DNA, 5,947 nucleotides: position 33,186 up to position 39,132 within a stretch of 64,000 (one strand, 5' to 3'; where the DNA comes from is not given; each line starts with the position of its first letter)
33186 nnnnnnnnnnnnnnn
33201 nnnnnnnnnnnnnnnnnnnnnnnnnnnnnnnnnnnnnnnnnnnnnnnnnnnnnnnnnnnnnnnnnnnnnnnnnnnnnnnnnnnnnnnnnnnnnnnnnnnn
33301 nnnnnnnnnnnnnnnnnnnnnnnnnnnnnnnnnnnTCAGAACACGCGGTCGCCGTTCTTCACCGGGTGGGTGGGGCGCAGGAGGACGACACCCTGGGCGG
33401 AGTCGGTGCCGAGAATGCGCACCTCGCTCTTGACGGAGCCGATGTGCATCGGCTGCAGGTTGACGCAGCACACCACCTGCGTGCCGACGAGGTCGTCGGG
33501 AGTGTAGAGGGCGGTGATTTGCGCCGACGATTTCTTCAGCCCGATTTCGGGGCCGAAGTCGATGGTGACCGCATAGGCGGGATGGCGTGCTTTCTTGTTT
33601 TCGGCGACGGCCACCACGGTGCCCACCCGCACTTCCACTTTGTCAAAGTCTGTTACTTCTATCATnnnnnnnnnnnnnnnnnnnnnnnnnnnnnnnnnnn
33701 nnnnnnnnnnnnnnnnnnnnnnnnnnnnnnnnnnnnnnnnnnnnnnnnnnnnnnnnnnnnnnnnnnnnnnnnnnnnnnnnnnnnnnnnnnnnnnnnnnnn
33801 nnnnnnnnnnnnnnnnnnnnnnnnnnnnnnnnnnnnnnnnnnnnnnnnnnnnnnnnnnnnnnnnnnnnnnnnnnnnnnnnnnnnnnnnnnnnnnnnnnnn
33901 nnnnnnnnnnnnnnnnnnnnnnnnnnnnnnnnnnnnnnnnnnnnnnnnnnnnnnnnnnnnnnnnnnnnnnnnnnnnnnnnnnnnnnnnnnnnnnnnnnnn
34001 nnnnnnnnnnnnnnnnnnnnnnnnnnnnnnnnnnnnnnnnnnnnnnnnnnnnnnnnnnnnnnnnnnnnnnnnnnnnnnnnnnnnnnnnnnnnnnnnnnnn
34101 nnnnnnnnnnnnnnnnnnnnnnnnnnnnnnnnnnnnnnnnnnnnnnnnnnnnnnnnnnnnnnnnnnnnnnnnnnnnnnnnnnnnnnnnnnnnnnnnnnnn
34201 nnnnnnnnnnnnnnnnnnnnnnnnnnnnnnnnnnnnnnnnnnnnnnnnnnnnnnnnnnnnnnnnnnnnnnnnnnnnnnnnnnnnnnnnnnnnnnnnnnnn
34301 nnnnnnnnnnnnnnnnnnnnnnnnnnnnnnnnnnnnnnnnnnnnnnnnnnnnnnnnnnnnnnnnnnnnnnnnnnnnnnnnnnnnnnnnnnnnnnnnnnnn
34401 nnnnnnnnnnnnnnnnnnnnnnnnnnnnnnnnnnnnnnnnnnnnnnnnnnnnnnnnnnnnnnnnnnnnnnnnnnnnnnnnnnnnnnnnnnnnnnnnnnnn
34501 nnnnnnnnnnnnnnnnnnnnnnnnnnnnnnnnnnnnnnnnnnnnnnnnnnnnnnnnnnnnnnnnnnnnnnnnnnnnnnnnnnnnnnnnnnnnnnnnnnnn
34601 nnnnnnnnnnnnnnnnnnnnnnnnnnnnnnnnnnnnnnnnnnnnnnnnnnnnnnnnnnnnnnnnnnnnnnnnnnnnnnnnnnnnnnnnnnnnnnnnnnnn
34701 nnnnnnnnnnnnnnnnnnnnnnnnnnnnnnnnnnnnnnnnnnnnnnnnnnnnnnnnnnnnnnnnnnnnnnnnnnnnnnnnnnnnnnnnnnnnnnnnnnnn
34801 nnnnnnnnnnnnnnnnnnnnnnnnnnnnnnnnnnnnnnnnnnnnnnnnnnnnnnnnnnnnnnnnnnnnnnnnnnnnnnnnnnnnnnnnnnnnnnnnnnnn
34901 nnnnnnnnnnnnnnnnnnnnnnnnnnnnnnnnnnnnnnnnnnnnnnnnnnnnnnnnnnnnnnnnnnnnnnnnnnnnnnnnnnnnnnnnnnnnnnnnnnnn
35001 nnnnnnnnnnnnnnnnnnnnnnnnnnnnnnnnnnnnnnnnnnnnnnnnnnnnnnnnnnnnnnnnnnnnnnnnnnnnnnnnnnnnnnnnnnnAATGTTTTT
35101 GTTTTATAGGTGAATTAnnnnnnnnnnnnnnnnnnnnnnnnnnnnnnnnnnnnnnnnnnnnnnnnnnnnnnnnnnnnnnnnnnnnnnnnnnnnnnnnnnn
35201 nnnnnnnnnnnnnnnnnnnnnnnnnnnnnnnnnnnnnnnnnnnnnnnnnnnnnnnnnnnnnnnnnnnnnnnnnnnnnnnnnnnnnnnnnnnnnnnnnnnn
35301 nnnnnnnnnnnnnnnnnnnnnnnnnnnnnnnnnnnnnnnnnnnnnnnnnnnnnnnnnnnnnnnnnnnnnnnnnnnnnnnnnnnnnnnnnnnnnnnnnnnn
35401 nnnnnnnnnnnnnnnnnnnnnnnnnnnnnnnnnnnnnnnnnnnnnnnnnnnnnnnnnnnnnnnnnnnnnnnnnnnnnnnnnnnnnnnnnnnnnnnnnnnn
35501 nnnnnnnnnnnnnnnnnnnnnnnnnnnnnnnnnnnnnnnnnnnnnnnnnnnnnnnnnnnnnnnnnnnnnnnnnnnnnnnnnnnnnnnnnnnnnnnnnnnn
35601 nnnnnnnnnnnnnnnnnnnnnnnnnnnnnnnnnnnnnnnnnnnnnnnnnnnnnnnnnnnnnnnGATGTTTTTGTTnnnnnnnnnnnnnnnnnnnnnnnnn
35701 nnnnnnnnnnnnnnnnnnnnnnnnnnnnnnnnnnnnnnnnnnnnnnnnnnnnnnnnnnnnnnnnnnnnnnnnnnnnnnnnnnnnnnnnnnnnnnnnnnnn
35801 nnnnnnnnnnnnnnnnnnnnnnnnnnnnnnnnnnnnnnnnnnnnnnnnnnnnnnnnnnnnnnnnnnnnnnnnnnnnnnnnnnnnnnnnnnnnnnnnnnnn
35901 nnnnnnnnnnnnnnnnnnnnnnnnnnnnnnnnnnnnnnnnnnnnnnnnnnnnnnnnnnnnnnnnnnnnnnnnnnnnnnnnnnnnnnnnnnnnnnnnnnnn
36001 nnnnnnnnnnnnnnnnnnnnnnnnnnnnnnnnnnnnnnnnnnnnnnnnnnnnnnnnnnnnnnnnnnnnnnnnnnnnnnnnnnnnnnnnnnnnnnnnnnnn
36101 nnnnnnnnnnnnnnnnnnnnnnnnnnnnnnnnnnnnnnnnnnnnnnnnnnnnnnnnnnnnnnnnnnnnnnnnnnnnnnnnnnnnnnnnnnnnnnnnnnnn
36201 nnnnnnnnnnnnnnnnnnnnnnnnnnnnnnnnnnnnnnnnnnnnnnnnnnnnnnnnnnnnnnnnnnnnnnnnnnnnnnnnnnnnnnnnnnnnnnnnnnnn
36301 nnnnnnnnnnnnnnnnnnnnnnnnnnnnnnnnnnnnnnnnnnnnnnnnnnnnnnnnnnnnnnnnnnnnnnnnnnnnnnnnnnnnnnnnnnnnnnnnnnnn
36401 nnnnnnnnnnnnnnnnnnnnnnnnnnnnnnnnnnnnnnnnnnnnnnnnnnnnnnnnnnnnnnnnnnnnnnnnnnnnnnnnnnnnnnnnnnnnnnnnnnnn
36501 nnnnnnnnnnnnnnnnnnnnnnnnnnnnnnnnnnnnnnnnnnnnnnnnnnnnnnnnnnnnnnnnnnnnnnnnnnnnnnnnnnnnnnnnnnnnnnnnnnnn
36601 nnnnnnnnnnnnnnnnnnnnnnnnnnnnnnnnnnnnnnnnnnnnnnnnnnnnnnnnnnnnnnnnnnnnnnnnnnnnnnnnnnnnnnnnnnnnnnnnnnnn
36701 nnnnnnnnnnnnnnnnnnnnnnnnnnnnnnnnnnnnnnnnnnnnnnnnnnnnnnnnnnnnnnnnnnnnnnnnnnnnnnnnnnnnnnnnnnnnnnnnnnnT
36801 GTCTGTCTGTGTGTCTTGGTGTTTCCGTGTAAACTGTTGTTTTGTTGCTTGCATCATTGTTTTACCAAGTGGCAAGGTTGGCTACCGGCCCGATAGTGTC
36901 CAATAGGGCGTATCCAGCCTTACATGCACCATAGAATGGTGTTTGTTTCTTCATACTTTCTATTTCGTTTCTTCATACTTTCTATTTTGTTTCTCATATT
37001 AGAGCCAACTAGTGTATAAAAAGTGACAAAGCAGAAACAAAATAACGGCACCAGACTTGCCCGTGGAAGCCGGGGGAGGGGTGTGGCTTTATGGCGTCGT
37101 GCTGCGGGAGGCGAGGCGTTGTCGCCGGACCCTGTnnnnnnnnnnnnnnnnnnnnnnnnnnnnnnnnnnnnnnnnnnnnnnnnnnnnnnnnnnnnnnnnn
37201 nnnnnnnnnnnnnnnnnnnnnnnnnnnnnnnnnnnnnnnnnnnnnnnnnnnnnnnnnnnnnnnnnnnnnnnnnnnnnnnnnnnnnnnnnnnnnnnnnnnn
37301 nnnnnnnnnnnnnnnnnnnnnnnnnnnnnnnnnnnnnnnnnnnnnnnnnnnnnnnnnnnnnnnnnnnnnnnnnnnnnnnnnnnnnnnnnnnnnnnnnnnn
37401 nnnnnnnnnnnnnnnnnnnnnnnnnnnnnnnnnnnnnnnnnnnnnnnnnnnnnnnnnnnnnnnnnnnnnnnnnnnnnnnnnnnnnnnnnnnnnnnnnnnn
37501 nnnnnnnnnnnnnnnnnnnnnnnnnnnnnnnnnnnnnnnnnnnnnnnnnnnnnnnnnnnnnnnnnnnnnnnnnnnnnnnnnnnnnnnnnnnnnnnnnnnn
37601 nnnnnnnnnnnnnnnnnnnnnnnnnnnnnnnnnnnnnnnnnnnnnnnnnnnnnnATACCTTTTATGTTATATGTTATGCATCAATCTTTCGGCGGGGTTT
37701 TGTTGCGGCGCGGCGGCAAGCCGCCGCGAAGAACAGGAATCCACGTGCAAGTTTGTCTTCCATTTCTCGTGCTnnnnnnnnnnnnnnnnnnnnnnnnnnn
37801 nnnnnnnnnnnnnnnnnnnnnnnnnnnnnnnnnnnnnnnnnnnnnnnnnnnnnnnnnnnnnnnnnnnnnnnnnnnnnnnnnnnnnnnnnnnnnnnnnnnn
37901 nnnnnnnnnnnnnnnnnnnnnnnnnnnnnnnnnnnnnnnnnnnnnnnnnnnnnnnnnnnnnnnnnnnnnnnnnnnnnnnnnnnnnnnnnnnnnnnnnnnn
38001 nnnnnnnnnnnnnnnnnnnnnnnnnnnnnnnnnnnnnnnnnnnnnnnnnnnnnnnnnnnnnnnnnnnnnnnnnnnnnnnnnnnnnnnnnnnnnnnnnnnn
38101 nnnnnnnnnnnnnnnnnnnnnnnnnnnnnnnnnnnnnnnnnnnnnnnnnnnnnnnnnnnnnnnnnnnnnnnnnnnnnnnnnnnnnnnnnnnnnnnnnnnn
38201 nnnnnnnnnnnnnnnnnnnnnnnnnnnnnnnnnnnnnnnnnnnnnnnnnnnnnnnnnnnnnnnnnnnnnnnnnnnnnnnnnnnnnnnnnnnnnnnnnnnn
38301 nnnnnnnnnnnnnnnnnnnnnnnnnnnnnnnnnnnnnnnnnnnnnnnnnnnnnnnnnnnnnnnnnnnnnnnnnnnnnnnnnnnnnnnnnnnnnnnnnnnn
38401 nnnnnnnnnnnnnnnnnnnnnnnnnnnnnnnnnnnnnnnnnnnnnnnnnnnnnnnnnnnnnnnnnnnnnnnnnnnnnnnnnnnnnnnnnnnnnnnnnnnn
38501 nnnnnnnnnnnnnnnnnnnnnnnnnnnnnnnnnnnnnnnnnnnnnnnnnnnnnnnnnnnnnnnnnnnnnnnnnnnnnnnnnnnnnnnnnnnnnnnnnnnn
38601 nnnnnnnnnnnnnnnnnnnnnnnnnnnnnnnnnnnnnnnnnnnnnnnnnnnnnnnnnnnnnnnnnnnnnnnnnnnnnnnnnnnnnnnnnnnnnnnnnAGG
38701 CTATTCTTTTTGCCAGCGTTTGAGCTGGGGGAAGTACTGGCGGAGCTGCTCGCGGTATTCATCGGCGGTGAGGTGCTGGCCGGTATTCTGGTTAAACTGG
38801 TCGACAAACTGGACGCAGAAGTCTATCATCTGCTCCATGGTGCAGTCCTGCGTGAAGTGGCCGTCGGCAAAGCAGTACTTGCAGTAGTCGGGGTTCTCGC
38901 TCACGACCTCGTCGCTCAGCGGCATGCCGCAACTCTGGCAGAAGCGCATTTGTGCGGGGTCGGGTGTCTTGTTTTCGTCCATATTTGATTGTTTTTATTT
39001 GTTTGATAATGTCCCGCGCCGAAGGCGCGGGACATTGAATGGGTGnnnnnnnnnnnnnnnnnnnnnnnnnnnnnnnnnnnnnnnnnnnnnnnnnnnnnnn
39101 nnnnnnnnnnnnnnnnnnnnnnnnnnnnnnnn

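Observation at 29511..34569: Integron-like array of small unrelated genes, each headed by a copy of a modular conserved leader repeat, with no recombinase in view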

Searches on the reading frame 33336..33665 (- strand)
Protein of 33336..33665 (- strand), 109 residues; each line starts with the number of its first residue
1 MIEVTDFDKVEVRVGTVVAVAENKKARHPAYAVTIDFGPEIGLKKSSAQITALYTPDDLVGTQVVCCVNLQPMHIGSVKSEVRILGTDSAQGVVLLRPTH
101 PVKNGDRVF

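Call 10: search_protein_families(library=pfam, proteins=[window:33336-33665:-], max_evalue=0.01)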
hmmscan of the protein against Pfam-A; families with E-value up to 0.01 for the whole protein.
window:33336-33665:- (109 aa): 1 family
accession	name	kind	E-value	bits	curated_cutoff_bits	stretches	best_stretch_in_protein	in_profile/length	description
PF01588.26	tRNA_bind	-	5e-12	46.2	27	1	12-107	1-96/96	Putative tRNA binding domain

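Call 14: find_encoding_contigs(protein=window:33336-33665:-, flank=10000, max_places=10)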
Protein window:33336-33665:- (109 aa): 20 contigs read that carry it; 10 places shown.
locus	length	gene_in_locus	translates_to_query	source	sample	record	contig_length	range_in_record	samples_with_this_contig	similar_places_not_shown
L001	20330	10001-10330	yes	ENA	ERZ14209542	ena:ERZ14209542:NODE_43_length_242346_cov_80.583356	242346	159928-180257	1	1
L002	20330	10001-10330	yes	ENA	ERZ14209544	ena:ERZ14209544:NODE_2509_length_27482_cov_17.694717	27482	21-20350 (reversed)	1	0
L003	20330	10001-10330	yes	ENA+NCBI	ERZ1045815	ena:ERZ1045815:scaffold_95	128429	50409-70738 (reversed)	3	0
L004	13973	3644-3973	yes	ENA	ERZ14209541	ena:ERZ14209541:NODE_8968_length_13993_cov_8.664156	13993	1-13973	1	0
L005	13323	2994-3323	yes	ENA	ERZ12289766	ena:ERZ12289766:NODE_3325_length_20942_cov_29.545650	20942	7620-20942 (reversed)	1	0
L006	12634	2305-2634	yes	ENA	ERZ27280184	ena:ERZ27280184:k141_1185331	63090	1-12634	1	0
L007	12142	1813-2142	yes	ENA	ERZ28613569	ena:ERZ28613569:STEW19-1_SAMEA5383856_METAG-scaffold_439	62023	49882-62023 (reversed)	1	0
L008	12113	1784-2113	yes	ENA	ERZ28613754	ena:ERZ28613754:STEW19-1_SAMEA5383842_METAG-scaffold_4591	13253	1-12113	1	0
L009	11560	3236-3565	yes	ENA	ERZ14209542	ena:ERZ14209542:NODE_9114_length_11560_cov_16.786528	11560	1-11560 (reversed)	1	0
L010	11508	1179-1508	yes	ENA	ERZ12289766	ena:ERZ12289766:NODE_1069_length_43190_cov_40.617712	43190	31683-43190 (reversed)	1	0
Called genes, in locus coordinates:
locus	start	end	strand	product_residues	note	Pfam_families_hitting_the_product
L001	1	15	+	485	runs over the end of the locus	PF02129:Peptidase_S15 (weak), PF20434:BD-FAE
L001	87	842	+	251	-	PF05593:RHS_repeat (faint)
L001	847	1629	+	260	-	-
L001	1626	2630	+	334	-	PF13310:Virulence_RhuM, PF02661:Fic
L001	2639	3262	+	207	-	PF06445:GyrI-like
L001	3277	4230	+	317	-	PF02779:Transket_pyr, PF02780:Transketolase_C, PF22613:Transketolase_C_1 (faint)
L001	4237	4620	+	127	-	PF01219:DAGK_prokar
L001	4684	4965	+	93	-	PF12674:Zn_ribbon_2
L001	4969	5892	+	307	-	PF14903:WG_beta_rep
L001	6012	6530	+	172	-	-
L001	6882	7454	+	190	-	-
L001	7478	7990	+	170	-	-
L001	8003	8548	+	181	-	-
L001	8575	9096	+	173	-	PF19775:DUF6261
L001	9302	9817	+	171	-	-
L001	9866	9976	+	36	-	-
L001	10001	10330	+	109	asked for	PF01588:tRNA_bind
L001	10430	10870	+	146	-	-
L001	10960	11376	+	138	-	-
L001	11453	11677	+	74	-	-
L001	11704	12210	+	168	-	-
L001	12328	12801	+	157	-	-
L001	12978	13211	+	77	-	-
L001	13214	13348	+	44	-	-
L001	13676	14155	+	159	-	-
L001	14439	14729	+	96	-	-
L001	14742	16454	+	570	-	PF12161:HsdM_N, PF02384:N6_Mtase, PF07669:Eco57I (weak)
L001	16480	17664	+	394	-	PF17761:DUF1016_N, PF06250:YhcG_C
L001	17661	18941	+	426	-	PF01420:Methylase_S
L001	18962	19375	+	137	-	-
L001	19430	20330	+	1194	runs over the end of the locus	PF04313:HSDR_N, PF04851:ResIII, PF18766:SWI2_SNF2, PF00270:DEAD, PF22679:T1R_D3-like (weak)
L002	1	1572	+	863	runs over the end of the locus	PF13620:CarboxypepD_reg (weak), PF13715:CarbopepD_reg_2, PF18939:DUF5686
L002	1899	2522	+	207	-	PF06445:GyrI-like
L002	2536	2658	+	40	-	-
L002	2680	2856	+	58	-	-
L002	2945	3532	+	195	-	-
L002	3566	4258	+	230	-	-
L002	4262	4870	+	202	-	-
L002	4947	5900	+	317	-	PF02779:Transket_pyr, PF02780:Transketolase_C, PF22613:Transketolase_C_1 (faint)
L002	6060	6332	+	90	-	PF12674:Zn_ribbon_2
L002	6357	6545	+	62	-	-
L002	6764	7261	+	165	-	PF04542:Sigma70_r2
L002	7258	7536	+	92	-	-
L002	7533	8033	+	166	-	-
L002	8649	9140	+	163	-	-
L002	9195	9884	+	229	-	PF02517:Rce1-like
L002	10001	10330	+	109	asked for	PF01588:tRNA_bind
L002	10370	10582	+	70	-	-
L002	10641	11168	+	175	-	-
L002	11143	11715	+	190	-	PF18306:LDcluster4, PF03641:Lysine_decarbox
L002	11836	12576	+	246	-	-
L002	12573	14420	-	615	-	PF13231:PMT_2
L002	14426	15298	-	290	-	-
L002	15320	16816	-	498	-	PF02554:CstA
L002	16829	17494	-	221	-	PF01346:FKBP_N, PF00254:FKBP_C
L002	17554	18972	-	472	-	PF13727:CoA_binding_3, PF02397:Bac_transf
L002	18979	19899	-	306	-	-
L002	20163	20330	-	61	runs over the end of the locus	?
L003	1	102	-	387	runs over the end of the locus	-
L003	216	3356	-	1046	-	PF13585:CHU_C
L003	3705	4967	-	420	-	PF03051:Peptidase_C1_2, PF00112:Peptidase_C1 (faint)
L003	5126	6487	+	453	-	PF13768:VWA_3 (weak), PF13519:VWA_2 (weak)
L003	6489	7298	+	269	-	-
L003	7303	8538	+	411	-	PF02779:Transket_pyr, PF02780:Transketolase_C, PF12674:Zn_ribbon_2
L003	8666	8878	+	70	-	-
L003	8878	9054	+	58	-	-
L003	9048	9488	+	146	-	-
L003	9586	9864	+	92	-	-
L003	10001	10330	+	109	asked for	PF01588:tRNA_bind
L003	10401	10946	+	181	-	-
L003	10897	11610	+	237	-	PF18306:LDcluster4, PF03641:Lysine_decarbox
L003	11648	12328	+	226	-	-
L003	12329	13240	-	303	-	PF13620:CarboxypepD_reg, PF13715:CarbopepD_reg_2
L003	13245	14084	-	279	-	-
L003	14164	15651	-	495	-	PF02554:CstA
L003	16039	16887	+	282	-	PF19576:Acyltransf_2, PF01553:Acyltransferase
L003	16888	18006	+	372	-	PF13444:Acetyltransf_5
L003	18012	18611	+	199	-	PF01926:MMR_HSR1, PF02421:FeoB_N, PF03193:RsgA_GTPase (faint)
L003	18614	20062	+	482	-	PF02113:Peptidase_S13, PF13354:Beta-lactamase2 (faint)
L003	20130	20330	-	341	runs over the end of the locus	PF06723:MreB_Mbl, PF00022:Actin (faint), PF00012:HSP70, PF14450:FtsA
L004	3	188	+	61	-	?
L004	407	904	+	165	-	PF04542:Sigma70_r2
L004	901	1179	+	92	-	-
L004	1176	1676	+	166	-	-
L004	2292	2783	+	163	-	-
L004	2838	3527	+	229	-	PF02517:Rce1-like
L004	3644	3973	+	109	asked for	PF01588:tRNA_bind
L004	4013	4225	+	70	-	-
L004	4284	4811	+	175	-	-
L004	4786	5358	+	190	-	PF18306:LDcluster4, PF03641:Lysine_decarbox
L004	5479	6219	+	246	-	-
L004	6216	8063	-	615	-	PF13231:PMT_2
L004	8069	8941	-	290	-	-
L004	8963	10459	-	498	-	PF02554:CstA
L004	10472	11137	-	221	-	PF01346:FKBP_N, PF00254:FKBP_C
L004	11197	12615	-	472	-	PF13727:CoA_binding_3, PF02397:Bac_transf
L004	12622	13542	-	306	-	-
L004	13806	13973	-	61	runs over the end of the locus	?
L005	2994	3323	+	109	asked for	PF01588:tRNA_bind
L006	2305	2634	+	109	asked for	PF01588:tRNA_bind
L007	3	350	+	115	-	?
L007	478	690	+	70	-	-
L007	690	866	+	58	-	-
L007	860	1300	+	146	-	-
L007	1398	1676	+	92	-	-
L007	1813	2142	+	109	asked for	PF01588:tRNA_bind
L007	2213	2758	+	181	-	-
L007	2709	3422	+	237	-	PF18306:LDcluster4, PF03641:Lysine_decarbox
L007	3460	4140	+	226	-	-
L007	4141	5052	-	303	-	PF13620:CarboxypepD_reg, PF13715:CarbopepD_reg_2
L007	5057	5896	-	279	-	-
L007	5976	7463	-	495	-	PF02554:CstA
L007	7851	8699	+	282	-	PF19576:Acyltransf_2, PF01553:Acyltransferase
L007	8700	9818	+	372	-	PF13444:Acetyltransf_5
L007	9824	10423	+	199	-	PF01926:MMR_HSR1, PF02421:FeoB_N, PF03193:RsgA_GTPase (faint)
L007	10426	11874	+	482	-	PF02113:Peptidase_S13, PF13354:Beta-lactamase2 (faint)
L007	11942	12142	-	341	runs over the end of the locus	PF06723:MreB_Mbl, PF00022:Actin (faint), PF00012:HSP70, PF14450:FtsA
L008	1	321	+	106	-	?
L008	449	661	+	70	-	-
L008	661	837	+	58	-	-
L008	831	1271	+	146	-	-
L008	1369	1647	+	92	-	-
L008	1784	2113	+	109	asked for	PF01588:tRNA_bind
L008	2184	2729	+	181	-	-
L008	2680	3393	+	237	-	PF18306:LDcluster4, PF03641:Lysine_decarbox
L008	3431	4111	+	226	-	-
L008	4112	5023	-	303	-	PF13620:CarboxypepD_reg, PF13715:CarbopepD_reg_2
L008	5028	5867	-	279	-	-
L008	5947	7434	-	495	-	PF02554:CstA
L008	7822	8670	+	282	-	PF19576:Acyltransf_2, PF01553:Acyltransferase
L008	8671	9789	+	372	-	PF13444:Acetyltransf_5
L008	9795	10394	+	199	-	PF01926:MMR_HSR1, PF02421:FeoB_N, PF03193:RsgA_GTPase (faint)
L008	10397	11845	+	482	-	PF02113:Peptidase_S13, PF13354:Beta-lactamase2 (faint)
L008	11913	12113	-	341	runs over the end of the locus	PF06723:MreB_Mbl, PF00022:Actin (faint), PF00012:HSP70, PF14450:FtsA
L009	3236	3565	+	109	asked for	PF01588:tRNA_bind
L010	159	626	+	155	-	PF14903:WG_beta_rep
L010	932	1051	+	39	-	-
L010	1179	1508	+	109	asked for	PF01588:tRNA_bind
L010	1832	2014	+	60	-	-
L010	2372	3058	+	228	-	-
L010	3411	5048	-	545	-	PF00118:Cpn60_TCP1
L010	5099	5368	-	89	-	PF00166:Cpn10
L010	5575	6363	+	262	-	PF01784:DUF34_NIF3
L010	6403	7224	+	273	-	PF02591:Zn_ribbon_9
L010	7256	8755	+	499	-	PF00221:Lyase_aromatic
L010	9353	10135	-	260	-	PF13306:LRR_5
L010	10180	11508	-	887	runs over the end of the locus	PF02739:5_3_exonuc_N, PF01367:5_3_exonuc, PF22619:DNA_polI_exo1, PF00476:DNA_pol_A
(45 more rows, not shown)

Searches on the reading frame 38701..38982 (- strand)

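Call 11: search_protein_families(library=pfam, proteins=[window:38701-38982:-], max_evalue=0.01)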
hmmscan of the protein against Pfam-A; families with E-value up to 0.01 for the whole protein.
window:38701-38982:- (93 aa): 3 families
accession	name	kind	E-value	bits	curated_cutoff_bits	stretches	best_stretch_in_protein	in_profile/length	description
PF12674.12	Zn_ribbon_2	-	2.5e-25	89.4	22.5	1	14-91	1-81/81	Putative zinc ribbon domain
PF06827.20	zf-FPG_IleRS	-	0.0042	17.3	21.3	1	15-37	4-27/30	Zinc finger found in FPG and IleRS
PF13696.11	zf-CCHC_2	-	0.0046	17.2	27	1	34-47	6-19/21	Zinc knuckle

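Call 66: search_protein_families(library=ncbifam, proteins=[window:38701-38982:-], max_evalue=0.01)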
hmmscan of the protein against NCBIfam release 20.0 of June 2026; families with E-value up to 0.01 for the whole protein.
window:38701-38982:- (93 aa): 1 family
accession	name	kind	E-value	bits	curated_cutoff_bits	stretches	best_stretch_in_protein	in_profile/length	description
NF045510.1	4Cys_prefix_kin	domain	4e-05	23.8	24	1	8-22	12-26/26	4-Cys prefix domain-containing protein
